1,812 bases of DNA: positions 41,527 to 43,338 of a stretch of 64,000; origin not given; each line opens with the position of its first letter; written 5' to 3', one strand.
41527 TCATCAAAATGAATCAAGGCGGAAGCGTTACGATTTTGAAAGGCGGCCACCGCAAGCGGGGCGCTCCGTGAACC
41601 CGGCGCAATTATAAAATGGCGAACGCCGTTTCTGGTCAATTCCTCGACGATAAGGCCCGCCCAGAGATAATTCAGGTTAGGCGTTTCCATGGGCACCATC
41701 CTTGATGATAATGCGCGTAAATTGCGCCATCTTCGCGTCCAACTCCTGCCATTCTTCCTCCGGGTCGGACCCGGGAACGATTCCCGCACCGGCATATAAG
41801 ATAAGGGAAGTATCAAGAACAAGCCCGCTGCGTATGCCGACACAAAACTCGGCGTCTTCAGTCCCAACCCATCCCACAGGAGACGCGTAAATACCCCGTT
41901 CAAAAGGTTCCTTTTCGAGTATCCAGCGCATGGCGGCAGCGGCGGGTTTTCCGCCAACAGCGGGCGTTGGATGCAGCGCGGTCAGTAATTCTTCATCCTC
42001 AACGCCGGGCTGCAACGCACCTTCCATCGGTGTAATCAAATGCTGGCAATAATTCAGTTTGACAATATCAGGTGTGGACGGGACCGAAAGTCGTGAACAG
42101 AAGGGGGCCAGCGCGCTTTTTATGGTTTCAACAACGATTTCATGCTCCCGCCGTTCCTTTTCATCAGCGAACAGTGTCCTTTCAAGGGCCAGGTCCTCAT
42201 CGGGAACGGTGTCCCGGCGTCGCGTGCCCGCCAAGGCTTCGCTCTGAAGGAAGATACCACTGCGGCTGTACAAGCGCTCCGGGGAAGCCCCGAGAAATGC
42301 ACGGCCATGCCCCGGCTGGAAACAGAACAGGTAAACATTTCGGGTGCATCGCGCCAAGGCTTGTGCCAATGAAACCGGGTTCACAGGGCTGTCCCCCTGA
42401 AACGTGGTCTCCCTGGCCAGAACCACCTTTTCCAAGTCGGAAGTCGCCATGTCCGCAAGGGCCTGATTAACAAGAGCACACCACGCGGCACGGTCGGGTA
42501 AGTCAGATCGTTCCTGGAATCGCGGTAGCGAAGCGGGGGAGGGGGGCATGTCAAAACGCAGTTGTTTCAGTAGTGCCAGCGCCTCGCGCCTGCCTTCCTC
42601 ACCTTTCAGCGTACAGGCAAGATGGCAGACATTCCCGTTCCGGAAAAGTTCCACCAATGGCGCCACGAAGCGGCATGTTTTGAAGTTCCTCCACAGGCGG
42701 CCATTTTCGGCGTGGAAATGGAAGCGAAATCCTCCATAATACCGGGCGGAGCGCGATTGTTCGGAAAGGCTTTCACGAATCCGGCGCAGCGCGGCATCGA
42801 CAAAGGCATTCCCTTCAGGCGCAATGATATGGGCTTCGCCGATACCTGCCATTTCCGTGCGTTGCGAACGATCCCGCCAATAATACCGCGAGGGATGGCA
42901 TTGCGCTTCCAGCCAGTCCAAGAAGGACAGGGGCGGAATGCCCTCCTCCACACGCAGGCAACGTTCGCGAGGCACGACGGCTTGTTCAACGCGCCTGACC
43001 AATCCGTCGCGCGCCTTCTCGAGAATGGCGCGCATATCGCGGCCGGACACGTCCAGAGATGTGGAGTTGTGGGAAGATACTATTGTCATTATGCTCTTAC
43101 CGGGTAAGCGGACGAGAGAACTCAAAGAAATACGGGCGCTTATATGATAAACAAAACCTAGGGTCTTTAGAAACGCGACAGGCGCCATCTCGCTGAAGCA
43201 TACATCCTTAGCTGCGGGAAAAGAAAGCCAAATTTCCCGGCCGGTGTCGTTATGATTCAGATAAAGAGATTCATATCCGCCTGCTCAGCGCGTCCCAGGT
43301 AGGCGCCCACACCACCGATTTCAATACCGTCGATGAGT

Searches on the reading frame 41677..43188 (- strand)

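Call 3: search_protein_families(library=pfam, proteins=[window:41677-43188:-], max_evalue=0.01)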
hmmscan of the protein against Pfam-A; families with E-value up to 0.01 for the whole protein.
window:41677-43188:- (503 aa): 1 family
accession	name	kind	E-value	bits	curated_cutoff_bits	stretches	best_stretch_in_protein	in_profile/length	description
PF00425.24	Chorismate_bind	-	4.2e-72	243.2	27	1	233-486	2-257/257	chorismate binding enzyme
